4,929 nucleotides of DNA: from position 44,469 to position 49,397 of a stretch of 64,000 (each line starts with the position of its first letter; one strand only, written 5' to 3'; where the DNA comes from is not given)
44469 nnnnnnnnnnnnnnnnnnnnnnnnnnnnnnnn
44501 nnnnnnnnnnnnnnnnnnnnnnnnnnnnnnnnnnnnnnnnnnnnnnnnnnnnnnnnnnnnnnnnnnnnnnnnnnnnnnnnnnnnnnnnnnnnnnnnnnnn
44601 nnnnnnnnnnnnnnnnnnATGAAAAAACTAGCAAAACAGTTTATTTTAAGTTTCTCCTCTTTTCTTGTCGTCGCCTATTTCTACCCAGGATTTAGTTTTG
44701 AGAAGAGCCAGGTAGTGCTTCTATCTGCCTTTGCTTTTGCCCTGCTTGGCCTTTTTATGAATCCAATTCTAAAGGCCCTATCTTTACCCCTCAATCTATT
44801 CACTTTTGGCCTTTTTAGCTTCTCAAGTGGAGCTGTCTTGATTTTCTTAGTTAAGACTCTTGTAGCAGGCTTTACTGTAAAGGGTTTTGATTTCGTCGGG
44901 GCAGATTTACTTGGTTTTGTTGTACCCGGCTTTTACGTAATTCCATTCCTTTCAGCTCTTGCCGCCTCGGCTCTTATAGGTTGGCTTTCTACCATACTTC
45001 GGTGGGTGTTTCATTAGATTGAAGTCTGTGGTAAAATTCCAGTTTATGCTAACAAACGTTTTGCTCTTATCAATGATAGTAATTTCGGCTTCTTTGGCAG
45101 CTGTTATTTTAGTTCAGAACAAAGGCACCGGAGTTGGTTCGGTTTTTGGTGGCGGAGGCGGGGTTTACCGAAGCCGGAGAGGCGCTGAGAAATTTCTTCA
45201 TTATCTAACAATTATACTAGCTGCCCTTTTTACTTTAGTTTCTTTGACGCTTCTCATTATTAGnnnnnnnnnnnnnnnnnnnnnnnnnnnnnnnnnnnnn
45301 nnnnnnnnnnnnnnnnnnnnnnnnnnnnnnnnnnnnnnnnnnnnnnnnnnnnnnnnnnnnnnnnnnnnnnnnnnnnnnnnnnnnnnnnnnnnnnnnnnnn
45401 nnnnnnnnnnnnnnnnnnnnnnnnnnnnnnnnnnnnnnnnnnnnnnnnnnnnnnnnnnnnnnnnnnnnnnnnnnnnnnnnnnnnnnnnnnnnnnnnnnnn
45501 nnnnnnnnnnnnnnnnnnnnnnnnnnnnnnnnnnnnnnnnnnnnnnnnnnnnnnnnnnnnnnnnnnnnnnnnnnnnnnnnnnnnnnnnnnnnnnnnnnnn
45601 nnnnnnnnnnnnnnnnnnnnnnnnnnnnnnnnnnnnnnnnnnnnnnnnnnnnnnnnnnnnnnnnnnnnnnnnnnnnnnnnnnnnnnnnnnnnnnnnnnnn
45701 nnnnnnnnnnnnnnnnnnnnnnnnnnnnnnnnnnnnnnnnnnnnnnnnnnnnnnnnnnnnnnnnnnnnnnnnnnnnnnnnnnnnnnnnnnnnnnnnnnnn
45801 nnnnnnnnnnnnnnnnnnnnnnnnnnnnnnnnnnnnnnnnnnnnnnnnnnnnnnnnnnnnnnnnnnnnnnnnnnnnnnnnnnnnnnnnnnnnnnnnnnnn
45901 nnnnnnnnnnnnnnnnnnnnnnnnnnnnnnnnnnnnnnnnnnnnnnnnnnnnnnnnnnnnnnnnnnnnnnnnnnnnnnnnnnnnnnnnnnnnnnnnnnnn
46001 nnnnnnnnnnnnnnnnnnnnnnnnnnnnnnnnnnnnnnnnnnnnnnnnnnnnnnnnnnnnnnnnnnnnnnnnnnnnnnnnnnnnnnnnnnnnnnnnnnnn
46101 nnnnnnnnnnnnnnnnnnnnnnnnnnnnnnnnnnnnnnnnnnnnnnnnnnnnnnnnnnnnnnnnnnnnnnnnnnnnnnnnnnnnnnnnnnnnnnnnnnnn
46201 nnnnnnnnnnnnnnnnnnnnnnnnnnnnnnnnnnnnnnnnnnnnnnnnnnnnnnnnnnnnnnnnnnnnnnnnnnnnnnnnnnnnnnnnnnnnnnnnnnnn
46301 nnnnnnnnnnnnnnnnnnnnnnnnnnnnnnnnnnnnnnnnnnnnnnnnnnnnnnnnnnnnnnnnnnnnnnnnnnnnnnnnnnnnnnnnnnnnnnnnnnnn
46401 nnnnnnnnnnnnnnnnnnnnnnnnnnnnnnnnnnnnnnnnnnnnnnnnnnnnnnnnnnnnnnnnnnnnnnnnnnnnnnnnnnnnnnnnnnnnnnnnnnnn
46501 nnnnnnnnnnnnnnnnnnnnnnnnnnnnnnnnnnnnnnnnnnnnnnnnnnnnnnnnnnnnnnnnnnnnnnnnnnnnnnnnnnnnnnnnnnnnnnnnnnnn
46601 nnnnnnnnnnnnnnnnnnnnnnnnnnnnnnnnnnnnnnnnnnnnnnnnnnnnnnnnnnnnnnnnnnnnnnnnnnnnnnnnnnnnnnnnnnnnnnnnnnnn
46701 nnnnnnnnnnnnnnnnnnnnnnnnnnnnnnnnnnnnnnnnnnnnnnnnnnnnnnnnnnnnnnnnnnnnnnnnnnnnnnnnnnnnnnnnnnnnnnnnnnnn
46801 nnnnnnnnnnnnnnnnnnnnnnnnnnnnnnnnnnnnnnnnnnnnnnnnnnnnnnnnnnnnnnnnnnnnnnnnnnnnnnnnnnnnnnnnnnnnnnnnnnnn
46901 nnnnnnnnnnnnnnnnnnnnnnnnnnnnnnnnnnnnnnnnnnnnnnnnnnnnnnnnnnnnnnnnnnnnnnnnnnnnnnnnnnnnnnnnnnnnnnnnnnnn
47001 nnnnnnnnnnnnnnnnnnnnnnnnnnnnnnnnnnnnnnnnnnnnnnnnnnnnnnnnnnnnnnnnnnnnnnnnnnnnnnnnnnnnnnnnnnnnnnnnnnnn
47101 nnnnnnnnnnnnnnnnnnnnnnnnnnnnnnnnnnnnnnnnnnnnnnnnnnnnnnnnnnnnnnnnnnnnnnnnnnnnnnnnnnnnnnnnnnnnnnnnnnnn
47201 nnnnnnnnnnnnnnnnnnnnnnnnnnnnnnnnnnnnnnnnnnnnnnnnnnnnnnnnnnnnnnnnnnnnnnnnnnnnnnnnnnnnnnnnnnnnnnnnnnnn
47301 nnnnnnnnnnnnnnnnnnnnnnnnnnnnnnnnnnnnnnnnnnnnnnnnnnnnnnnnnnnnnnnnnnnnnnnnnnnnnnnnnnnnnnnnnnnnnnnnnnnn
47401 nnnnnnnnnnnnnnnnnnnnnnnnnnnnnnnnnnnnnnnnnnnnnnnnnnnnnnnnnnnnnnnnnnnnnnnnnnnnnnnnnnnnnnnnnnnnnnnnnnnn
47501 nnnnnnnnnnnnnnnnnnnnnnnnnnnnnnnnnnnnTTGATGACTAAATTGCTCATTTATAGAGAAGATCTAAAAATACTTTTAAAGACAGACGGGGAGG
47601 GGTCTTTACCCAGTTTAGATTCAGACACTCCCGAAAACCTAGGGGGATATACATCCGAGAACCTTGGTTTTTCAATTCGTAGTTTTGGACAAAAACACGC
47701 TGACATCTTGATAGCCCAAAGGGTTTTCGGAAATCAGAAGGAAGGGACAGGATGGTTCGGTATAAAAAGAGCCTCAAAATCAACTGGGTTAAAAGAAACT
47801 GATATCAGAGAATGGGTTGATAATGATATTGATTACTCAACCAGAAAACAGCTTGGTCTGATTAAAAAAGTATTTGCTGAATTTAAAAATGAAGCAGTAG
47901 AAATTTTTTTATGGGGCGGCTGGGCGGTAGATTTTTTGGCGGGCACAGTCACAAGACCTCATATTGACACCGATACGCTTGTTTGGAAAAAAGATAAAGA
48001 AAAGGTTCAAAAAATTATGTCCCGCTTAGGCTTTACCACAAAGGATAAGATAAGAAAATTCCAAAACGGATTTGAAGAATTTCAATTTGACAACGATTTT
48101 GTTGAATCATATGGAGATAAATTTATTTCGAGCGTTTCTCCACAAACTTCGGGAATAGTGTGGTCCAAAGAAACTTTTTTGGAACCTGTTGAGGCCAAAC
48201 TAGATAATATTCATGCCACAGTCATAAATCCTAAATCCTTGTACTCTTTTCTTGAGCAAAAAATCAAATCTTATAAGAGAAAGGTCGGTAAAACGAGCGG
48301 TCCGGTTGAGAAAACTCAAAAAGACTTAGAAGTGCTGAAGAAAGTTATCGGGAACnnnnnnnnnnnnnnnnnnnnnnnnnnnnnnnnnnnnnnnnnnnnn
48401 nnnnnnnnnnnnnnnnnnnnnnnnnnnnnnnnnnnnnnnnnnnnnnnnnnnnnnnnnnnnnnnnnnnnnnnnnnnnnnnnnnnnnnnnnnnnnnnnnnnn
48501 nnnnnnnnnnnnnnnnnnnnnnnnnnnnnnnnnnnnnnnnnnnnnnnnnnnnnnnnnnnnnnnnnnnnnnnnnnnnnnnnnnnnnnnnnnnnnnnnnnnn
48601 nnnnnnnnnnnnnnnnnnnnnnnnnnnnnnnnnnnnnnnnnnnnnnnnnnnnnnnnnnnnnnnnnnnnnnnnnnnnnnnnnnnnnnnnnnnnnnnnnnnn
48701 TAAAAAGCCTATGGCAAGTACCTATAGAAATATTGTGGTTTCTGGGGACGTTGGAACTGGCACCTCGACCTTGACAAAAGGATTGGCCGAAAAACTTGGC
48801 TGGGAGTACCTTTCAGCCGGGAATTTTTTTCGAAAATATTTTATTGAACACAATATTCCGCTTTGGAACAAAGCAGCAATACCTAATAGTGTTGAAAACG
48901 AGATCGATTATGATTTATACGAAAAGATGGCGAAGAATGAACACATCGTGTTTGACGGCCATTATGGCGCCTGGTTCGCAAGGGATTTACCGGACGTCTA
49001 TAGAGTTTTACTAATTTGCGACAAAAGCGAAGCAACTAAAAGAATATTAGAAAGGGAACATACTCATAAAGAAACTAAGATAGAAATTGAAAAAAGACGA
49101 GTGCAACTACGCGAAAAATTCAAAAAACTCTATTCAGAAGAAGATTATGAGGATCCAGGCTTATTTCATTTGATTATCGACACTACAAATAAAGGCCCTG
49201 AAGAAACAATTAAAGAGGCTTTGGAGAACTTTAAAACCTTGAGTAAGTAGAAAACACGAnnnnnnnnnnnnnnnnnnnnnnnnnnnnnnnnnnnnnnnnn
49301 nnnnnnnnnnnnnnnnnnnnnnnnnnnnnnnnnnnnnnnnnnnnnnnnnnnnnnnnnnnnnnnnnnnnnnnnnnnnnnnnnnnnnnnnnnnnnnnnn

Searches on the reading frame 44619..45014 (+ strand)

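Call 37: search_protein_families(library=pfam, proteins=[window:44619-45014:+], max_evalue=0.001)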
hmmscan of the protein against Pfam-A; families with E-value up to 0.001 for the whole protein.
window:44619-45014:+ (132 aa): 1 family
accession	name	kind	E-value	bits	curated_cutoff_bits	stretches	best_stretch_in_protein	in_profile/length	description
PF04020.18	Phage_holin_4_2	-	9.2e-19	68.4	28.8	1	4-95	3-96/105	Mycobacterial 4 TMS phage holin, superfamily IV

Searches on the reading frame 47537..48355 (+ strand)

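Call 37: search_protein_families(library=pfam, proteins=[window:47537-48355:+], max_evalue=0.001)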
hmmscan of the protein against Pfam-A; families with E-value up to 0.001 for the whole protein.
window:47537-48355:+ (273 aa): 1 family
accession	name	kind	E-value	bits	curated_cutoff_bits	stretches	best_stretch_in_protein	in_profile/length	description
PF10706.15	Aminoglyc_resit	-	1.8e-09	38.3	21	1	109-195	2-91/149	Aminoglycoside-2''-adenylyltransferase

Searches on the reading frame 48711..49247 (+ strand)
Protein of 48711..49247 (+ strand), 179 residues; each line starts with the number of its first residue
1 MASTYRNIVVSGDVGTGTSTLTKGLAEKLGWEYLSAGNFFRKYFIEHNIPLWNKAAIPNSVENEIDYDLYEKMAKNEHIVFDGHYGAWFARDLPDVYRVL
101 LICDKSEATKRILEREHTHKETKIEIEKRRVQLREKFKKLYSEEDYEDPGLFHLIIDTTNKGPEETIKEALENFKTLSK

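Call 38: search_protein_families(library=pfam, proteins=[window:48711-49247:+], max_evalue=0.001)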
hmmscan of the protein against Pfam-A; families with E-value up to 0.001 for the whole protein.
window:48711-49247:+ (179 aa): 4 families
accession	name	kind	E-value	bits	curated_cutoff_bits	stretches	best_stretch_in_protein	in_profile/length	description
PF13189.12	Cytidylate_kin2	-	3.3e-15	57.2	28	1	67-159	83-175/176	Cytidylate kinase-like family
PF13238.12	AAA_18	-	3.6e-14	53.7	29.4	1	8-130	1-126/128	AAA domain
PF02224.24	Cytidylate_kin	-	2e-07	31.4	26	1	8-61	1-57/211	Cytidylate kinase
PF13207.12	AAA_17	-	5.9e-07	30.3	27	1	14-123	4-129/136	AAA domain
